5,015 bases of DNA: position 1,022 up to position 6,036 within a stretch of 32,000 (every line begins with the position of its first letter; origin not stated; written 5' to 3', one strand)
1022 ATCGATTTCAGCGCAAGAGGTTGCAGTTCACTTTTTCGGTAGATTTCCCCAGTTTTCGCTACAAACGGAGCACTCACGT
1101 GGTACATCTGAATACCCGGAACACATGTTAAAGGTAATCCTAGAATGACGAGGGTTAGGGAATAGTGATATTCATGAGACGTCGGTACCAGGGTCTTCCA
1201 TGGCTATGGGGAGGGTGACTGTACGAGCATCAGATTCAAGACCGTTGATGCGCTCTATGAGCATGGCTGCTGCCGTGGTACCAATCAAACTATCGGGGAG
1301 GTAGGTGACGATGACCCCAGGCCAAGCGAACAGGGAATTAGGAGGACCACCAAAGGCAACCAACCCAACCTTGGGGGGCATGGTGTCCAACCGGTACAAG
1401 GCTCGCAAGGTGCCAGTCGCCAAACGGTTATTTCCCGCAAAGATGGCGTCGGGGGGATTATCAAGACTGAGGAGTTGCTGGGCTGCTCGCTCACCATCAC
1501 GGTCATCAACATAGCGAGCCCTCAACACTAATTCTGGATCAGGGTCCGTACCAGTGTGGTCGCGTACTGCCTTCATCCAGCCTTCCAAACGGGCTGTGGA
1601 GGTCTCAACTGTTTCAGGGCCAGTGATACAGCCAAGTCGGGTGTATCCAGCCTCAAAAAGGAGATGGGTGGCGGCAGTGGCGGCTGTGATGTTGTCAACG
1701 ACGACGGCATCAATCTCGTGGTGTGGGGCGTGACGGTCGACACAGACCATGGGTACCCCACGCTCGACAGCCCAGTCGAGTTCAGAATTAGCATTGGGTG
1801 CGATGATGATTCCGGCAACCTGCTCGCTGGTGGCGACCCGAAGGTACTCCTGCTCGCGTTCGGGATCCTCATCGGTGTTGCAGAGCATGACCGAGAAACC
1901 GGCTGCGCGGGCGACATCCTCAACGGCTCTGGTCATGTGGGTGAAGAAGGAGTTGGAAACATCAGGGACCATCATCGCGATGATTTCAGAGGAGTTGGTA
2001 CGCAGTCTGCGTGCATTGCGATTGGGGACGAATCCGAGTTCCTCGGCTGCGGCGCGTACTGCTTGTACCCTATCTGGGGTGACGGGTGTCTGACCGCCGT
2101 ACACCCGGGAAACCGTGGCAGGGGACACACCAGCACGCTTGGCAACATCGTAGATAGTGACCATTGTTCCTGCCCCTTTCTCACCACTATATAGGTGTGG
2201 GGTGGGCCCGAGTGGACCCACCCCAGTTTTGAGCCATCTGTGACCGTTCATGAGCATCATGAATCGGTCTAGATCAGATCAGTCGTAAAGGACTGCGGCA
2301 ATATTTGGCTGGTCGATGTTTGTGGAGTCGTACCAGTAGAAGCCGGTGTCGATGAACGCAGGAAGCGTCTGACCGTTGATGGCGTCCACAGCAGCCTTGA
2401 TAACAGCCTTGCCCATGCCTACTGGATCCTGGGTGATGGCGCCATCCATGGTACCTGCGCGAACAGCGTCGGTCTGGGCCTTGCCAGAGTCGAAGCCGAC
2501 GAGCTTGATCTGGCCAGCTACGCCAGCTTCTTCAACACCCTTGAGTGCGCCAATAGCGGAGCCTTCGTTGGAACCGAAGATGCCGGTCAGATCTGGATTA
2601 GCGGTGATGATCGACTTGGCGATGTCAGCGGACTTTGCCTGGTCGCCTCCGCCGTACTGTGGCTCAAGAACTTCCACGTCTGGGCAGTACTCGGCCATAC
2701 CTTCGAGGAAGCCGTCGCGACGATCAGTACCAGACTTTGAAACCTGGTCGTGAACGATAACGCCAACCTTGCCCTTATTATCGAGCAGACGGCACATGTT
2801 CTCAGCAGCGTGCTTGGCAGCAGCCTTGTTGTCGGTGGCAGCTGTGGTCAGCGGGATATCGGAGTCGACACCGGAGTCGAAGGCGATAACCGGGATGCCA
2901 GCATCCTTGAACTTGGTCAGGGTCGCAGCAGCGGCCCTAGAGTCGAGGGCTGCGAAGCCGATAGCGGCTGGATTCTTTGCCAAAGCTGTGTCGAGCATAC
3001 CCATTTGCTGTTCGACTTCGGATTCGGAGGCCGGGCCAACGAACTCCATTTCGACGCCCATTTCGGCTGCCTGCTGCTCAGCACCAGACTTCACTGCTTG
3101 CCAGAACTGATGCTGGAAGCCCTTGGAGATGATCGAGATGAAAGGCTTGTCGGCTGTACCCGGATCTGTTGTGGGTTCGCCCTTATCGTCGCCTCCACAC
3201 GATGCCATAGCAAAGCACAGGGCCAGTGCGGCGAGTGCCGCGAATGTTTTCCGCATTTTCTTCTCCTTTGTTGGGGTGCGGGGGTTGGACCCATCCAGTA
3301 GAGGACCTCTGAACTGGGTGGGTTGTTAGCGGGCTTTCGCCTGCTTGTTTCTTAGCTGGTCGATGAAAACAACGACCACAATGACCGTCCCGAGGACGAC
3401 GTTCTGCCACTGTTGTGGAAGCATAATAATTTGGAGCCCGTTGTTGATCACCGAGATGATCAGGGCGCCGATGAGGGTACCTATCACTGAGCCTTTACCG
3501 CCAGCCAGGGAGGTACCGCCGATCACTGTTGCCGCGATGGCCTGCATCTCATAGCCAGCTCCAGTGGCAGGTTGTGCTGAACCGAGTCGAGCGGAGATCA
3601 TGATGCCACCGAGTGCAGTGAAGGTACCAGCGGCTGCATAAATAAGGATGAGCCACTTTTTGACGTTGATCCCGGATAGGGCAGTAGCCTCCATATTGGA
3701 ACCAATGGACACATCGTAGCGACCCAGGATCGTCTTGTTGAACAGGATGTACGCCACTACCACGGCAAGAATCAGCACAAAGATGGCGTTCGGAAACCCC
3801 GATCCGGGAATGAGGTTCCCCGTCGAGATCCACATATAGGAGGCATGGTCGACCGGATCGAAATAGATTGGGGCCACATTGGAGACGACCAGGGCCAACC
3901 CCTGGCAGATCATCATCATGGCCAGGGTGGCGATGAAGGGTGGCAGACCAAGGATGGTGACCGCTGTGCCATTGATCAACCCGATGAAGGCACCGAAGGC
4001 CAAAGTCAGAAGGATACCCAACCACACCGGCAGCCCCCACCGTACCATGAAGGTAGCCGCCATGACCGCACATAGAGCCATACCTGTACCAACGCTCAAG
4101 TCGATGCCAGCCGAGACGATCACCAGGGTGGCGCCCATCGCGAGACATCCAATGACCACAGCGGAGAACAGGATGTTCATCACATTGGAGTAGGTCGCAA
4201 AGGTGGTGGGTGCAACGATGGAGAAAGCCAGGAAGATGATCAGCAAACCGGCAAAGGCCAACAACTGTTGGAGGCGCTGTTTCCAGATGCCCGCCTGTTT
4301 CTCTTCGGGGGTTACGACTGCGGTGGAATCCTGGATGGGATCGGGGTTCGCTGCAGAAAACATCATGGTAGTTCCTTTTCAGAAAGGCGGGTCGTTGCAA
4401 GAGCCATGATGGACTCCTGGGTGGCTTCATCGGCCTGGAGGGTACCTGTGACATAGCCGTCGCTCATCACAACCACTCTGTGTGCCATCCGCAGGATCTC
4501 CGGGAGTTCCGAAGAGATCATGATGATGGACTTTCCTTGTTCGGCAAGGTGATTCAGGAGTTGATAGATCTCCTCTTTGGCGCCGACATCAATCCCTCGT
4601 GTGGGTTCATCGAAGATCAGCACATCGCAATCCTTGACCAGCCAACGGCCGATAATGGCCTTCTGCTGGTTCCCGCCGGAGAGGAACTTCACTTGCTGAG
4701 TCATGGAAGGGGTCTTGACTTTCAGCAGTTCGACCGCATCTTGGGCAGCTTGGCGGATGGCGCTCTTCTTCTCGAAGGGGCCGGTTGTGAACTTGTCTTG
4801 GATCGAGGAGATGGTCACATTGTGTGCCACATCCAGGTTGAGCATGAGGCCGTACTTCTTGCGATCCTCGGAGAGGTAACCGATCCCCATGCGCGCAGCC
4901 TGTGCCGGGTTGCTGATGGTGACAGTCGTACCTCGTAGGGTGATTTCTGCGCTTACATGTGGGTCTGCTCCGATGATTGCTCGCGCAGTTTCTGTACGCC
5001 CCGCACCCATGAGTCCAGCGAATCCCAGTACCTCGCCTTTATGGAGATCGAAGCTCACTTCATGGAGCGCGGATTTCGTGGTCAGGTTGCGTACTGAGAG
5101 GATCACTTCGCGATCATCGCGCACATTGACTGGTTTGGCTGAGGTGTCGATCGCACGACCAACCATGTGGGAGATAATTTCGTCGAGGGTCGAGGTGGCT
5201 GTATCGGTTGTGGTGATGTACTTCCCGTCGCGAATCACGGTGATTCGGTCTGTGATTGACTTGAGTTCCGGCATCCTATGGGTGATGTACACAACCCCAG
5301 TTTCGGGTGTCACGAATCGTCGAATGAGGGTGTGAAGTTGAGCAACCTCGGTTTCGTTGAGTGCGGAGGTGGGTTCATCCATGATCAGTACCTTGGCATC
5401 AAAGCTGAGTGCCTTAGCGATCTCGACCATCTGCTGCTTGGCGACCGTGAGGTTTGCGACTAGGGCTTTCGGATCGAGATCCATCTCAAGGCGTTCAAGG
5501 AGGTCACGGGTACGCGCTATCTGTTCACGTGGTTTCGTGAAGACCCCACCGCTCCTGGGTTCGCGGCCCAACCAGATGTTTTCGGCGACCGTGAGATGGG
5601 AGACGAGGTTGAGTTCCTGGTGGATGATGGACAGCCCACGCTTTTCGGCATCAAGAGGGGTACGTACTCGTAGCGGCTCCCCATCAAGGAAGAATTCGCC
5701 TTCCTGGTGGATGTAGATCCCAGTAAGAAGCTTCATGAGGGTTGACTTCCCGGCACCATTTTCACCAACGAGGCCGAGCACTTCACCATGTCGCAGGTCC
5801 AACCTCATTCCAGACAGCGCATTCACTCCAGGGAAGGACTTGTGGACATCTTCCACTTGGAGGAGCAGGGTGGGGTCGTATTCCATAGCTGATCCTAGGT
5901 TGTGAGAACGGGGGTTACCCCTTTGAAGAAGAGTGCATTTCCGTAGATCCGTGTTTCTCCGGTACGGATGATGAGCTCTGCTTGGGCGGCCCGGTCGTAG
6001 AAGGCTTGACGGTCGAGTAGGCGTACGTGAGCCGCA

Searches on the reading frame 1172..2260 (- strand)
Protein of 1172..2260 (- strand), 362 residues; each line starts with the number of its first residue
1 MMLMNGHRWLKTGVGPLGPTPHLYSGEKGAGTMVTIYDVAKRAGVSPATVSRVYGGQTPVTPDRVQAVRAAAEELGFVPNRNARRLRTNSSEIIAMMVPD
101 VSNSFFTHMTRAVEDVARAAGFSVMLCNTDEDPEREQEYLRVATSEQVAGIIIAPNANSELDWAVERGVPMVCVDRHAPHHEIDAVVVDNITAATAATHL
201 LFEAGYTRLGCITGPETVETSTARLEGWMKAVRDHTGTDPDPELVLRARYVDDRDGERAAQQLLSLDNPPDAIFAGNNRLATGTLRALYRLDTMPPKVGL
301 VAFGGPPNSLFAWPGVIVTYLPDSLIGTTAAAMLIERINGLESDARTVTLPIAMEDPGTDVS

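Call 76: search_protein_families(library=pfam, proteins=[window:1172-2260:-], max_evalue=0.00001)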
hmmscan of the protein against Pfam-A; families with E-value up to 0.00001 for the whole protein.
window:1172-2260:- (362 aa): 4 families
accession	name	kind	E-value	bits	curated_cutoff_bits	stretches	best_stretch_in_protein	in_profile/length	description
PF00532.27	Peripla_BP_1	-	1.9e-26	93.6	22.2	1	94-350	4-273/281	Periplasmic binding proteins and sugar binding domain of LacI family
PF13407.12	Peripla_BP_4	-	8.4e-21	75.1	35.1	1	94-312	1-225/258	Periplasmic binding protein domain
PF00356.27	LacI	-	1.7e-15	56.9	27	1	35-80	1-46/46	Bacterial regulatory proteins, lacI family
PF13377.12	Peripla_BP_3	-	6.4e-14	52.8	26.5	1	201-351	4-158/167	Periplasmic binding protein-like domain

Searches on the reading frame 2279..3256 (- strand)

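Call 76: search_protein_families(library=pfam, proteins=[window:2279-3256:-], max_evalue=0.00001)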
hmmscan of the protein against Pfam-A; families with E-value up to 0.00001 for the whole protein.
window:2279-3256:- (325 aa): 3 families
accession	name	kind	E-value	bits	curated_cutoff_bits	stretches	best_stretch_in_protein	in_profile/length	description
PF13407.12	Peripla_BP_4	-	5.6e-56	190.4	35.1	1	40-296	1-257/258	Periplasmic binding protein domain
PF00532.27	Peripla_BP_1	-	1.3e-13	51.5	22.2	1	42-252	6-213/281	Periplasmic binding proteins and sugar binding domain of LacI family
PF13377.12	Peripla_BP_3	-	2.5e-13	50.9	26.5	1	164-297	12-149/167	Periplasmic binding protein-like domain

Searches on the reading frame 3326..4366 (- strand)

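Call 76: search_protein_families(library=pfam, proteins=[window:3326-4366:-], max_evalue=0.00001)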
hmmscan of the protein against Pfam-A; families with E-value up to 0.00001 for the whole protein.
window:3326-4366:- (346 aa): 1 family
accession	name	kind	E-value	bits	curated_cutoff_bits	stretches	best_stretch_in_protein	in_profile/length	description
PF02653.21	BPD_transp_2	-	2.8e-42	145.1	26.8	1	62-333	2-269/269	Branched-chain amino acid transport system / permease component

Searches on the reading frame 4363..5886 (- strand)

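Call 76: search_protein_families(library=pfam, proteins=[window:4363-5886:-], max_evalue=0.00001)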
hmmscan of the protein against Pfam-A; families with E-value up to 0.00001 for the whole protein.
window:4363-5886:- (507 aa): 3 families
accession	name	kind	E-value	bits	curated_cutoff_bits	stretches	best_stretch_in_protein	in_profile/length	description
PF00005.33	ABC_tran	-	2e-50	171.4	25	2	24-174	1-137/137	ABC transporter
PF13304.12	AAA_21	-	2.2e-08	35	27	0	37-55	2-20/304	AAA domain, putative AbiEii toxin, Type IV TA system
PF09818.15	ABC_ATPase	-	5.1e-06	26.1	23.2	0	440-480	208-251/283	P-loop domain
